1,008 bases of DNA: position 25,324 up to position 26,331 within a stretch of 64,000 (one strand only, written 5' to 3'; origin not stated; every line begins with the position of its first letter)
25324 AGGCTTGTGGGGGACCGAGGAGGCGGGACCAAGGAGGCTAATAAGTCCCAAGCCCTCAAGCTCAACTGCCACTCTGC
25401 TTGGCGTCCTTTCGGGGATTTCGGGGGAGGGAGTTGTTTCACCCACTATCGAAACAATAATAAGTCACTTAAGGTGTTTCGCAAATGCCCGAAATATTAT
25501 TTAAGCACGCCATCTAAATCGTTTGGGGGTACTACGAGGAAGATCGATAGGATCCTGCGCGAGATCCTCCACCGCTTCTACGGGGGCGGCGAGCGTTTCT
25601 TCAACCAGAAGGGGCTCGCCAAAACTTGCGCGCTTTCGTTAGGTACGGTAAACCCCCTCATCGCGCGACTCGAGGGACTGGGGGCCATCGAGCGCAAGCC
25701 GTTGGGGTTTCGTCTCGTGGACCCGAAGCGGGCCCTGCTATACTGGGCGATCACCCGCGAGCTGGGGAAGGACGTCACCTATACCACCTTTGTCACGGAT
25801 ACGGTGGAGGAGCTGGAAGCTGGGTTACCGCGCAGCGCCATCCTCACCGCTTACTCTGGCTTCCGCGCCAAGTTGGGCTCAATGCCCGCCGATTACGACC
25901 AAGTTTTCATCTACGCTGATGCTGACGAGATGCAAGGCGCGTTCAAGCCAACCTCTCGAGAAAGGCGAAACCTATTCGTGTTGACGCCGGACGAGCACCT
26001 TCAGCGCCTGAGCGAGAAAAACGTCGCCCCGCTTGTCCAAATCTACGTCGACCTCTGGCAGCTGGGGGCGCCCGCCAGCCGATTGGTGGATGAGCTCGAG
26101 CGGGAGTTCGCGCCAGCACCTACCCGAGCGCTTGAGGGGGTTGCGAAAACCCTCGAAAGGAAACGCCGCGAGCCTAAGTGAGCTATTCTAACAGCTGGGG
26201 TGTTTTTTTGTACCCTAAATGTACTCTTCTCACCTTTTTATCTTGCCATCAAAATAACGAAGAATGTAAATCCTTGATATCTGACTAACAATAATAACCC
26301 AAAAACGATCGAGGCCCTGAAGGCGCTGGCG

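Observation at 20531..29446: Five copies of a ~65-nt non-coding module with a perfect 8-N8-8 palindrome scattered through the accessory island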

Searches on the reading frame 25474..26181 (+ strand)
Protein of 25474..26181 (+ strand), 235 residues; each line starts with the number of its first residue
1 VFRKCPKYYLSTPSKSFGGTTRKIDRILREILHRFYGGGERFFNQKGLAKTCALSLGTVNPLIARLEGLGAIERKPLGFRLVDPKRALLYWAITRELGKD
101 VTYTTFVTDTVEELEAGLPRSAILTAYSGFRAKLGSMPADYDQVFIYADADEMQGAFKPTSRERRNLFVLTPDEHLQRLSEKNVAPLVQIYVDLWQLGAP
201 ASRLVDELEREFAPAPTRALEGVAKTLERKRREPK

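Call 9: search_protein_families(library=pfam, proteins=[window:25486-26181:+], max_evalue=0.01)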
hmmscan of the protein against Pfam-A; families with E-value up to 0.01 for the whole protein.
window:25486-26181:+ (231 aa): 1 family
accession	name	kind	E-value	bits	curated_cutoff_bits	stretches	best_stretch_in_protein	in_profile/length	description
PF01047.28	MarR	-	0.0033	17.7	24.6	0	40-72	19-51/59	MarR family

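Call 10: find_encoding_contigs(protein=window:25474-26181:+, flank=10000, max_places=6)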
Protein window:25474-26181:+ (235 aa): no gene with exactly this product is on record in the collection.
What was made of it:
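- Tried and rejected: Not on record (call 10).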

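Call 11: find_homologous_proteins(query=window:25474-26178:+)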
Query window:25474-26178:+ (235 aa): 148 proteins with E <= 0.001 among 883 candidates; the best 120 are listed.
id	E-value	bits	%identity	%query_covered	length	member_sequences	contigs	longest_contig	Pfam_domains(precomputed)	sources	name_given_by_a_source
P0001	1.3e-127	442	84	99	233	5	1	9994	-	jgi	-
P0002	2.7e-123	428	90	92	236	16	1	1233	-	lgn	-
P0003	4.1e-122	424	89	92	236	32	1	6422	-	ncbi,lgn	-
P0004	3.7e-120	417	89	90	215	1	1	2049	-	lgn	-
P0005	1.4e-116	406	87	89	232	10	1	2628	-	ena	-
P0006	4.0e-115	401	86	91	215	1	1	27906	-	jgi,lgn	jgi:DNA-binding transcriptional MocR family regulator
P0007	7.9e-111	387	84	89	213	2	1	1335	-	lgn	-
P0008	3.0e-108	378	81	91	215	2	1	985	-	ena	-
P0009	3.8e-108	378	74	99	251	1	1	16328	-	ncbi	-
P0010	1.8e-107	376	80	91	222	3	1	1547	-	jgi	-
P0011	3.2e-107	375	81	90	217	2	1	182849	-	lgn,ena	-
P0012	4.2e-107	375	78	90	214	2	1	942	-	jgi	jgi:DNA-binding transcriptional MocR family regulator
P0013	2.7e-105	369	79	89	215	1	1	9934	-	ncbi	-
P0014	8.9e-105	367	77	93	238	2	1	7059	-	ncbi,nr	ncbi:MAG: hypothetical protein QMD00_04890 [Hadesarchaea archaeon]|nr:hypothetical protein [Hadesarc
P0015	3.3e-102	359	75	94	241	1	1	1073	-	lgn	-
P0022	3.8e-92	326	68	89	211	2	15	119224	-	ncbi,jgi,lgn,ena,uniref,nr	ncbi:MAG: hypothetical protein APZ16_01350 [Candidatus Hadarchaeum yellowstonense]|jgi:DNA-binding t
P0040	7.6e-86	305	66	89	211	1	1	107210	-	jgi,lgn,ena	-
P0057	3.5e-75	270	59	88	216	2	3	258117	PF13545.13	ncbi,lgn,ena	-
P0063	8.2e-71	256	56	88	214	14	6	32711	PF13545.13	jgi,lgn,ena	jgi:DNA-binding Lrp family transcriptional regulator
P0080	7.5e-65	236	52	91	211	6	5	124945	PF13545.13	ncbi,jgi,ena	-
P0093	2.5e-61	225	53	86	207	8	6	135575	PF13412.13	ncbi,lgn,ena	ncbi:MAG: winged helix-turn-helix domain-containing protein [Candidatus Hadarchaeales archaeon]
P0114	7.6e-57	210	47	91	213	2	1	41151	-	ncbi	ncbi:MAG: hypothetical protein AB1305_00970 [Candidatus Hadarchaeota archaeon]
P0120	4.3e-56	208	45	87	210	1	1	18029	PF00325.27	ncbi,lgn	-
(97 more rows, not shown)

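Call 13: find_encoding_contigs(protein=P0011, flank=10000, max_places=3)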
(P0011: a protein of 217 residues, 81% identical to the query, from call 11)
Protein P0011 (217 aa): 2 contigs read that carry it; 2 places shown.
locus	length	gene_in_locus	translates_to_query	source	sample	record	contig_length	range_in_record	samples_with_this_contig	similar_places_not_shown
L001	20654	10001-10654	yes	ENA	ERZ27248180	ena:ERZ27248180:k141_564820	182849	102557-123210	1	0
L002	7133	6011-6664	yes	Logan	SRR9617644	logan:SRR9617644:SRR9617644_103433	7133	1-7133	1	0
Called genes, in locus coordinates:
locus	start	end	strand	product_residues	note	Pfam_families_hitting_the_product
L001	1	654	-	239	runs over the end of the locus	PF13549:ATP-grasp_5, PF08442:ATP-grasp_2 (weak)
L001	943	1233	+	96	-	PF04410:Gar1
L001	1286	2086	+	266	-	PF00382:TFIIB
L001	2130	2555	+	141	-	PF01986:DUF123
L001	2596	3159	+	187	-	PF01728:FtsJ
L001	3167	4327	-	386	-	PF02005:TRM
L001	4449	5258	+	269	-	PF06564:CBP_BcsQ, PF10609:ParA, PF13614:AAA_31, PF00142:Fer4_NifH (faint), PF01656:CbiA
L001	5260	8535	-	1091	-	PF00041:fn3 (faint), PF22633:F5_F8_type_C_2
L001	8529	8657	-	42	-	-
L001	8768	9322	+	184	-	-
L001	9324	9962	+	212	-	-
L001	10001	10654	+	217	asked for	-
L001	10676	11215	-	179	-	PF03266:NTPase_1, PF10649:DUF2478 (weak)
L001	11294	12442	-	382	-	PF04415:DUF515 (faint)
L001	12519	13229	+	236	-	PF01812:5-FTHF_cyc-lig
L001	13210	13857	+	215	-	PF01351:RNase_HII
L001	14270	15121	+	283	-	PF00801:PKD, PF18911:PKD_4, PF04473:DUF553 (weak)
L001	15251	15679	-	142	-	PF03686:UPF0146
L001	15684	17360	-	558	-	PF18262:PhetRS_B1, PF03483:B3_4, PF03484:B5, PF01409:tRNA-synt_2d (weak), PF17759:tRNA_synthFbeta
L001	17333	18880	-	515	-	PF01978:TrmB (faint), PF01409:tRNA-synt_2d, PF17759:tRNA_synthFbeta (faint)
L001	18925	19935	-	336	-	PF00586:AIRS, PF02769:AIRS_C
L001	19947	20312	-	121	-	PF01981:PTH2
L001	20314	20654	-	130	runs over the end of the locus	PF07760:DUF1616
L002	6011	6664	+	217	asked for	-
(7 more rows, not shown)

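Call 14: find_encoding_contigs(protein=P0006, flank=10000, max_places=3)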
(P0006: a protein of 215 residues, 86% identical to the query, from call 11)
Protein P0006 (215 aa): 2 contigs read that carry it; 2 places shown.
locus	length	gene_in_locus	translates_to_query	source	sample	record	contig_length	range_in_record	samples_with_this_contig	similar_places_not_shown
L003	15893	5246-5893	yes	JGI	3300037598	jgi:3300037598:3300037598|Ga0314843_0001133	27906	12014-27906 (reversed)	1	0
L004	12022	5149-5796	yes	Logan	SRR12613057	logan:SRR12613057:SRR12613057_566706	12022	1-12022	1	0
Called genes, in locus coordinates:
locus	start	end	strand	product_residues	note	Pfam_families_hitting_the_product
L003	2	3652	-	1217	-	?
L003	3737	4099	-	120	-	-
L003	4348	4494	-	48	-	-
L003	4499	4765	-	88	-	-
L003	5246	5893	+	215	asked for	-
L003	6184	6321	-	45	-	-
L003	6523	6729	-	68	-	-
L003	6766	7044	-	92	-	-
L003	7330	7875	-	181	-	PF03266:NTPase_1, PF10649:DUF2478 (weak)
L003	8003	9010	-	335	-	PF24517:CBM96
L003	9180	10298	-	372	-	PF04415:DUF515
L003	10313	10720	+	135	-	PF01812:5-FTHF_cyc-lig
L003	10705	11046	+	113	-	PF01812:5-FTHF_cyc-lig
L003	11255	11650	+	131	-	PF04480:DUF559, PF18741:MTES_1575 (weak)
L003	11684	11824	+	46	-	-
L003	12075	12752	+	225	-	PF01872:RibD_C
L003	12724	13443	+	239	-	PF01963:TraB_PrgY_gumN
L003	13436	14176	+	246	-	PF02535:Zip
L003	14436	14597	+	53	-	-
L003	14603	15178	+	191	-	PF02163:Peptidase_M50 (faint)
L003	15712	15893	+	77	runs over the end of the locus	PF01037:AsnC_trans_reg, PF03927:NapD (weak)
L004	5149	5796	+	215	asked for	-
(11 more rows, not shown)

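Call 35: find_encoding_contigs(protein=P0022, flank=4000, max_places=2)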
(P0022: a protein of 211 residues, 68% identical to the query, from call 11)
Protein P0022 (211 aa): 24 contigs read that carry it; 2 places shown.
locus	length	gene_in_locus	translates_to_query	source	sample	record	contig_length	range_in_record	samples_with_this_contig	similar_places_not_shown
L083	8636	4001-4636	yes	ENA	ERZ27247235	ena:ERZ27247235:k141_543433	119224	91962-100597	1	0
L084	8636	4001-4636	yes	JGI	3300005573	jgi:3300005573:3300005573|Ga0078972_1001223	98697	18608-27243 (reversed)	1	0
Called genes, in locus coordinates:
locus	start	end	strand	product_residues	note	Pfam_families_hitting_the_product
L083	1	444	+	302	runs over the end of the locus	PF01073:3Beta_HSD (weak), PF01370:Epimerase, PF04321:RmlD_sub_bind (faint), PF07993:NAD_binding_4 (faint), PF16363:GDP_Man_Dehyd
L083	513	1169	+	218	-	PF09335:VTT_dom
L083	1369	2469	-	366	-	PF01950:FBPase_3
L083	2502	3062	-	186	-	-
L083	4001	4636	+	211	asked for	-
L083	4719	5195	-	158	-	PF03266:NTPase_1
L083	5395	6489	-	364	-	-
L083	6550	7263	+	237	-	PF01812:5-FTHF_cyc-lig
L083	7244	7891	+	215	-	PF01351:RNase_HII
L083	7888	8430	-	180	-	PF02572:CobA_CobO_BtuR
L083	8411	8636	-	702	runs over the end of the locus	PF03477:ATP-cone, PF00317:Ribonuc_red_lgN, PF02867:Ribonuc_red_lgC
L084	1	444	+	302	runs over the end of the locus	PF01073:3Beta_HSD, PF01370:Epimerase, PF04321:RmlD_sub_bind (faint), PF07993:NAD_binding_4 (faint), PF16363:GDP_Man_Dehyd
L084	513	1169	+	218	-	PF09335:VTT_dom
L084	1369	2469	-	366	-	PF01950:FBPase_3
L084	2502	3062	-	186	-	-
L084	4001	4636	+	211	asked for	-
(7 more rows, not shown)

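Call 36: find_encoding_contigs(protein=P0057, flank=4000, max_places=2)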
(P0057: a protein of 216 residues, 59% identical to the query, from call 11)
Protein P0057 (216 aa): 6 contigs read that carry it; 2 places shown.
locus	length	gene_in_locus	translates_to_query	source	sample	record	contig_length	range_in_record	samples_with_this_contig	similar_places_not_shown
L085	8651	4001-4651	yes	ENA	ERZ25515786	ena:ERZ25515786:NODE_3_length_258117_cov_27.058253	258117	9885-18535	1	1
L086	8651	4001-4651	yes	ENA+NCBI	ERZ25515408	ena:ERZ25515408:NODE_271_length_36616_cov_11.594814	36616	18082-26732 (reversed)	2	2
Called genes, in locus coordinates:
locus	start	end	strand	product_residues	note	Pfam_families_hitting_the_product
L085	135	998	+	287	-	-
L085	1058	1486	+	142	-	PF00717:Peptidase_S24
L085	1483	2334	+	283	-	-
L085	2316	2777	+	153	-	-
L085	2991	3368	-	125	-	-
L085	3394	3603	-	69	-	-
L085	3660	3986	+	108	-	-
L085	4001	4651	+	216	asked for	PF13545:HTH_Crp_2 (faint)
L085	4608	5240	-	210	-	PF01728:FtsJ, PF13847:Methyltransf_31 (faint)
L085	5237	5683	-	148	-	PF01986:DUF123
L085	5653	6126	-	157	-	PF01242:PTPS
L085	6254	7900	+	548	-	PF00118:Cpn60_TCP1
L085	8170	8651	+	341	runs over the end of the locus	PF00752:XPG_N, PF00867:XPG_I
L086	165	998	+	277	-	-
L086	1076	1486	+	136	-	PF00717:Peptidase_S24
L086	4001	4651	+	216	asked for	PF13545:HTH_Crp_2 (faint)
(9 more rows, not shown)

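Call 37: find_encoding_contigs(protein=P0080, flank=4000, max_places=2)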
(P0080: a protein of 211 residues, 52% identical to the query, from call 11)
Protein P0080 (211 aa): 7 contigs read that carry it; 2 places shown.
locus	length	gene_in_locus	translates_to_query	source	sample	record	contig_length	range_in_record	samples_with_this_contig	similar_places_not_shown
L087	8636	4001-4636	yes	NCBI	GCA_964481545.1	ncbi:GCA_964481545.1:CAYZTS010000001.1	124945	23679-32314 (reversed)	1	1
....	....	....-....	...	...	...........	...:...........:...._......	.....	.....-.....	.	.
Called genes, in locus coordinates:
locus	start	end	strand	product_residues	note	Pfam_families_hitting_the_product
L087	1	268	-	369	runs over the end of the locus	PF01916:DS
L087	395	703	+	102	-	-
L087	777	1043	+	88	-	PF16325:Peptidase_U32_C (weak), PF03144:GTP_EFTU_D2 (weak)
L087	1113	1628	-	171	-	-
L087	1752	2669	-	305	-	PF01656:CbiA, PF02374:ArsA_ATPase (faint), PF06564:CBP_BcsQ (faint), PF10609:ParA, PF13614:AAA_31, PF13500:AAA_26 (weak), PF00142:Fer4_NifH (weak)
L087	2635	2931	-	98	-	-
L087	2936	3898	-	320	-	-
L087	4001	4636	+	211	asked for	PF13545:HTH_Crp_2 (weak)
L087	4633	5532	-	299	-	PF01058:Oxidored_q6, PF00037:Fer4, PF12797:Fer4_2 (weak), PF12837:Fer4_6, PF13187:Fer4_9, PF13237:Fer4_10, PF14697:Fer4_21, PF12838:Fer4_7, +3 more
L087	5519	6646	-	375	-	PF00374:NiFeSe_Hases, PF00346:Complex1_49kDa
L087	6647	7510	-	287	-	PF02754:CCG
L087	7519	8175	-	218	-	PF00329:Complex1_30kDa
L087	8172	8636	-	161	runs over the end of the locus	PF14697:Fer4_21 (faint), PF00037:Fer4 (faint), PF12837:Fer4_6 (faint), PF13187:Fer4_9 (faint), PF13237:Fer4_10 (weak), PF13247:Fer4_11, PF12838:Fer4_7 (weak), PF12797:Fer4_2 (weak)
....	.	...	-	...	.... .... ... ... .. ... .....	-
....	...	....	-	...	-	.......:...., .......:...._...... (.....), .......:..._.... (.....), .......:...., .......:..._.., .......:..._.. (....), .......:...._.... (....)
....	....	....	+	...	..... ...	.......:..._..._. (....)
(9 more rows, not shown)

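Call 38: find_encoding_contigs(protein=P0114, flank=4000, max_places=2)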
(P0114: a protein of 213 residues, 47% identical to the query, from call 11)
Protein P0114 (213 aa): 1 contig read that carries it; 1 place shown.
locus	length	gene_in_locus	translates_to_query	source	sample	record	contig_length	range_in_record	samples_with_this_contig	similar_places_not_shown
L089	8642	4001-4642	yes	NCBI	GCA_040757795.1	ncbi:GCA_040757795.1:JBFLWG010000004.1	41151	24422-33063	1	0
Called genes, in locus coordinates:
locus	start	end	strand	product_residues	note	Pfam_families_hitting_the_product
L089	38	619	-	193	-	PF12917:YfbR-like, PF13023:HD_3, PF01966:HD (weak)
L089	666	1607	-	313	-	PF01916:DS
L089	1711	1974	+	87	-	-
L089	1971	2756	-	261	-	PF02374:ArsA_ATPase (faint), PF06564:CBP_BcsQ (weak), PF10609:ParA, PF13614:AAA_31, PF01656:CbiA, PF13500:AAA_26 (weak), PF00142:Fer4_NifH (weak)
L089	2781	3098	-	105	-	-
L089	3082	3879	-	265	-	-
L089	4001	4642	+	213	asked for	-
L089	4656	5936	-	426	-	PF00374:NiFeSe_Hases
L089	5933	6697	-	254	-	PF01058:Oxidored_q6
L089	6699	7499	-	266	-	PF00175:NAD_binding_1, PF10418:DHODB_Fe-S_bind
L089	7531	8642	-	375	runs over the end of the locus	PF12838:Fer4_7 (faint), PF13237:Fer4_10 (faint), PF13534:Fer4_17 (faint), PF12797:Fer4_2 (faint), PF13183:Fer4_8 (weak), PF17179:Fer4_22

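Call 42: search_solved_structures(query=A1, max_evalue=1)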
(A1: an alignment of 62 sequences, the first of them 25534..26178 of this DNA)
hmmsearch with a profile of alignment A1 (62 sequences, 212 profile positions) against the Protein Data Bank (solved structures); distinct sequences matched with E-value up to 1: 7.
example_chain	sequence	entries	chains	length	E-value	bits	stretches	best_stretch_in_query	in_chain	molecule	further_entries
7nac_8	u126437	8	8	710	0.092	15.4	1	65-118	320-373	NOC2 isoform 1 | Nucleolar complex protein 2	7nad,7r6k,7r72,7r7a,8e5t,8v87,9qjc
5vku_0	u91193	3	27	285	0.098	15.3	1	83-207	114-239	Tegument protein pp150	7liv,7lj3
8za5_A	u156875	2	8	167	0.18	14.4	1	25-54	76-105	MarR-family transcriptional regulator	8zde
9vg2_A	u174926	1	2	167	0.2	14.3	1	25-54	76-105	MarR-family transcriptional regulator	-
2lvs_A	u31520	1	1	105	0.25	14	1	25-57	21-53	Putative uncharacterized protein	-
3ic7_A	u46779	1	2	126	0.3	13.7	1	4-71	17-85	Putative transcriptional regulator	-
7et3_1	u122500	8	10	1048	0.92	12.1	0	83-207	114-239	ORFL92C_UL32 | Large structural phosphoprotein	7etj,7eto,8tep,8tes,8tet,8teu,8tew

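Call 43: search_protein_families(library=ncbifam, proteins=[window:25534-26178:+, P0022, P0080], max_evalue=1)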
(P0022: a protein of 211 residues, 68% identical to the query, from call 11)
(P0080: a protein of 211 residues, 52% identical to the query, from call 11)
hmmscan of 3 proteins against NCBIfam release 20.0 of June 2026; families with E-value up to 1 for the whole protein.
window:25534-26178:+ (215 aa): 0 families

P0022 (211 aa): 0 families

P0080 (211 aa): 3 families
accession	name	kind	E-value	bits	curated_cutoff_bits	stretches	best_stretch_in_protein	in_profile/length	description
TIGR04176.1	MarR_EPS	equivalog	0.001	19.1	88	1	23-80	19-74/105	MarR family EPS-associated transcriptional regulator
TIGR02018.2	his_ut_repres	equivalog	0.08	12.3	220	1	5-56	6-57/226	histidine utilization transcriptional repressor HutC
NF052282.1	PLP_TF_PdxR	equivalog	0.096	11.7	320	1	13-65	16-69/448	MocR-like pyridoxine biosynthesis transcription factor PdxR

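Call 51: predict_structure(alignment_id=A1)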
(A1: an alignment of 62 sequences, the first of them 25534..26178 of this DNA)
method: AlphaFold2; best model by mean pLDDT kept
length: 215 residues; sequences in the alignment: 62
mean_pLDDT: 92.6   pTM: 0.87
mean pLDDT of the five models: 92.6, 92.2, 92.1, 91.3, 90.8
residues with pLDDT >= 90: 181; 70-90: 18; 50-70: 16; < 50: 0
segments of 3 or more residues with pLDDT < 50: none
pLDDT, mean of each block of 10 residues (from residue 1): 91 95 97 97 98 96 97 96 96 96 98 91 97 95 93 96 97 96 95 76 67 61
secondary structure, 60 per line:
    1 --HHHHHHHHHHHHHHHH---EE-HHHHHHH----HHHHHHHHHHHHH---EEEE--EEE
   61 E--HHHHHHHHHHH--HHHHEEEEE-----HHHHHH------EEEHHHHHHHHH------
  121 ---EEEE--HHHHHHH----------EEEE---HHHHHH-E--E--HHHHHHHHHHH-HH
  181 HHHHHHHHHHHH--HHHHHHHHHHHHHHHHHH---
elements in order: H3-18 H25-31 H36-48 E52-55 E58-61 H64-74 H77-80 E81-85 H91-96 E103-105 H106-114 E124-127 H130-136 E147-150 H154-159 H167-177 H179-192 H195-212
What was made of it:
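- On AbiEi antitoxin family: The two-domain model is confident (call 51).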

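Call 54: fold_search(model_id=the predicted structure, library=pdb)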
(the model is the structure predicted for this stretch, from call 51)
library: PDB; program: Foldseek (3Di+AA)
matches with E <= 10: 1594; with E <= 0.001: 0
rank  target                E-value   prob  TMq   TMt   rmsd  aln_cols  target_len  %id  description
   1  7b5y_C                1.2e-02  0.99  0.30  0.32  14.7       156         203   14  S. agalactiae BusR in complex with its busAB-promotor DNA (released 2021-08-11)
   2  7b5t_C                1.3e-02  0.99  0.29  0.30  31.3       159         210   15  S. agalactiae BusR transcription factor (released 2021-08-11)
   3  7b5t_B                2.3e-02  0.99  0.29  0.30  24.2       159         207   15  S. agalactiae BusR transcription factor (released 2021-08-11)
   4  7b5t_A                2.5e-02  0.98  0.29  0.29  24.1       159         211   15  S. agalactiae BusR transcription factor (released 2021-08-11)
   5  7xp1                  3.2e-02  0.51  0.25  0.27  14.5       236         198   17  Crystal structure of PmiR from Pseudomonas aeruginosa (released 2023-04-12)
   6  7b5y_D                3.8e-02  0.95  0.27  0.28  29.0       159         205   14  S. agalactiae BusR in complex with its busAB-promotor DNA (released 2021-08-11)
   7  4p9f_A                4.7e-02  0.77  0.32  0.32  10.2       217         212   12  E. coli McbR/YncC (released 2015-01-14)
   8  7wjg_A                5.0e-02  0.85  0.28  0.31  34.7       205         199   14  Streptococcus mutans BusR transcriptional factor (released 2023-01-11)
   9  4r1h_B                5.3e-02  0.99  0.24  0.41   3.7        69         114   22  GntR family transcriptional regulator from Listeria monocytogenes (released 2014-08-20)
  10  8bie_A                5.6e-02  1.00  0.24  0.17   4.4        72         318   17  O-Methyltransferase Plu4894 in complex with SAH (released 2023-03-08)
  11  8bic_B                5.9e-02  0.51  0.25  0.17  15.4       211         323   11  O-Methyltransferase Plu4891 in complex with SAH (released 2023-03-08)
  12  7oz3_D                6.6e-02  1.00  0.26  0.28   2.7        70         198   18  S. agalactiae BusR in complex with its busA-promotor DNA (released 2021-08-11)
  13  2y75_B                6.6e-02  0.96  0.28  0.44   6.6       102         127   19  The Structure of CymR (YrzC) the Global Cysteine Regulator of B. subtilis (released 2011-08-03)
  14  2y75_D                7.0e-02  0.95  0.28  0.43   6.6       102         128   19  The Structure of CymR (YrzC) the Global Cysteine Regulator of B. subtilis (released 2011-08-03)
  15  2pex_B                7.0e-02  0.93  0.25  0.37  10.2       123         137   15  Structure of reduced C22S OhrR from Xanthamonas Campestris (released 2007-12-11)
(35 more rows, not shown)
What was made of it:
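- On AbiEi antitoxin family: Foldseek against Rv2827c is weak (call 54).
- Its N-terminal wHTH matches DNA-binding regulators (calls 51, 54).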

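Call 60: search_protein_families(library=pfam, alignment_id=A1, max_evalue=1)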
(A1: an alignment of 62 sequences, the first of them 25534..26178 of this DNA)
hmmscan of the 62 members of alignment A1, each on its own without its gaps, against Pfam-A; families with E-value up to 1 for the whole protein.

A. member 1, window:25534-26178:+ (215 aa): 4 families
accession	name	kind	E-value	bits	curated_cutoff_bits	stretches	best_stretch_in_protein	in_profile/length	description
PF01047.28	MarR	-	0.003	17.9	24.6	1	24-56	19-51/59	MarR family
PF13730.12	HTH_36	-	0.01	16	25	1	11-50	13-53/55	Helix-turn-helix domain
PF12802.13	MarR_2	-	0.02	15.5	27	1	11-56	10-54/61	MarR family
PF13545.12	HTH_Crp_2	-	0.062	13.7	27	1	21-65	18-65/70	Crp-like helix-turn-helix domain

B. families by the number of members that match (of 62 scanned): 40 families (the first 25 are shown)
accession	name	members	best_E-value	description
PF13545.12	HTH_Crp_2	56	3.4e-06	Crp-like helix-turn-helix domain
PF01047.28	MarR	56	1.1e-05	MarR family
PF13412.12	HTH_24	51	1.1e-07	Winged helix-turn-helix DNA-binding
PF13730.12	HTH_36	51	6.1e-06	Helix-turn-helix domain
PF12802.13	MarR_2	48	2.9e-05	MarR family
PF24034.1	DUF7343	26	0.0035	Domain of unknown function (DUF7343)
PF00325.26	Crp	20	2.4e-05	Bacterial regulatory proteins, crp family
PF08279.18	HTH_11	20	0.00012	HTH domain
PF09339.16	HTH_IclR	18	0.00073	IclR helix-turn-helix domain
PF05732.17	RepL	17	0.00016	Firmicute plasmid replication protein (RepL)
PF21984.2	DnaD_N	15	0.047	DnaD N-terminal domain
PF00392.27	GntR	13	0.0033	Bacterial regulatory proteins, gntR family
PF25213.1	HVO_A0261_N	11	0.0038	HVO_A0261 N-terminal domain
PF14502.12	HTH_41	9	0.0011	Helix-turn-helix domain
PF13443.12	HTH_26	9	0.007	Cro/C1-type HTH DNA-binding domain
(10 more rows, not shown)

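Call 72: find_encoding_contigs(protein=P0040, flank=1500, max_places=1)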
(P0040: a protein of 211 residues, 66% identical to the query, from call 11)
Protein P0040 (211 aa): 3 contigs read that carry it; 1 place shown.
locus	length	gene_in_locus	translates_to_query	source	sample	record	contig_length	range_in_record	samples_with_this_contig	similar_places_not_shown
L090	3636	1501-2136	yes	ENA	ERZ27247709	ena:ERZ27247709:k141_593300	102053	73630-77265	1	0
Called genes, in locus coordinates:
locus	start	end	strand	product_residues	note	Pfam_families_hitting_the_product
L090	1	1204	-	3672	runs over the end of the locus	PF19077:Big_13 (faint), PF14292:SusE (faint), PF25788:Ig_Rha78A_N (faint)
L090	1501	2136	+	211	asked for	-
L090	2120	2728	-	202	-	PF01728:FtsJ, PF13489:Methyltransf_23 (weak), PF13847:Methyltransf_31 (faint)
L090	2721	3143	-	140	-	PF01986:DUF123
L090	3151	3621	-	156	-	PF01242:PTPS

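Call 73: find_encoding_contigs(protein=P0063, flank=1500, max_places=1)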
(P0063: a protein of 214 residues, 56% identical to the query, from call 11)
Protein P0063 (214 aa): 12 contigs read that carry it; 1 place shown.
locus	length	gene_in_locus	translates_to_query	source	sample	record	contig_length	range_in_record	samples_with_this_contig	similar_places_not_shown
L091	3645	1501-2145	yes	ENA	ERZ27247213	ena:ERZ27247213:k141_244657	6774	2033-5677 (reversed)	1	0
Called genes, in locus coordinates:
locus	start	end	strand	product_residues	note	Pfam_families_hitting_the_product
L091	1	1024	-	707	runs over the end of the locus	?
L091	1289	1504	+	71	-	-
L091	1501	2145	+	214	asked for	PF13545:HTH_Crp_2 (faint)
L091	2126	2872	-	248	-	PF00142:Fer4_NifH (faint), PF01656:CbiA, PF10609:ParA (weak), PF13614:AAA_31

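Call 74: find_encoding_contigs(protein=P0093, flank=1500, max_places=1)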
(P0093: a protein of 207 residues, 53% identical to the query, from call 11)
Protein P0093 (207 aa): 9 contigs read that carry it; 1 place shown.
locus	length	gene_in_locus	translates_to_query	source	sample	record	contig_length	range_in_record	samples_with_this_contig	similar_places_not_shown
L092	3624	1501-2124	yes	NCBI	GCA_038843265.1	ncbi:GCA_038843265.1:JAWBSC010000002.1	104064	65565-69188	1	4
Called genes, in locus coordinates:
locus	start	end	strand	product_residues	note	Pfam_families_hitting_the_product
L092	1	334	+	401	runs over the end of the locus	PF04282:DUF438, PF08448:PAS_4 (faint), PF01814:Hemerythrin, PF13596:PAS_10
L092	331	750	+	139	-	PF01451:LMWPc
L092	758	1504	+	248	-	PF00142:Fer4_NifH (faint), PF02374:ArsA_ATPase (faint), PF06564:CBP_BcsQ, PF10609:ParA, PF13614:AAA_31, PF01656:CbiA, PF13500:AAA_26 (weak)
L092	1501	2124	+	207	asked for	PF13412:HTH_24 (weak)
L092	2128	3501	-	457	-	PF00206:Lyase_1, PF10397:ADSL_C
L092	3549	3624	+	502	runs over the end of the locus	PF02142:MGS, PF01808:AICARFT_IMPCHas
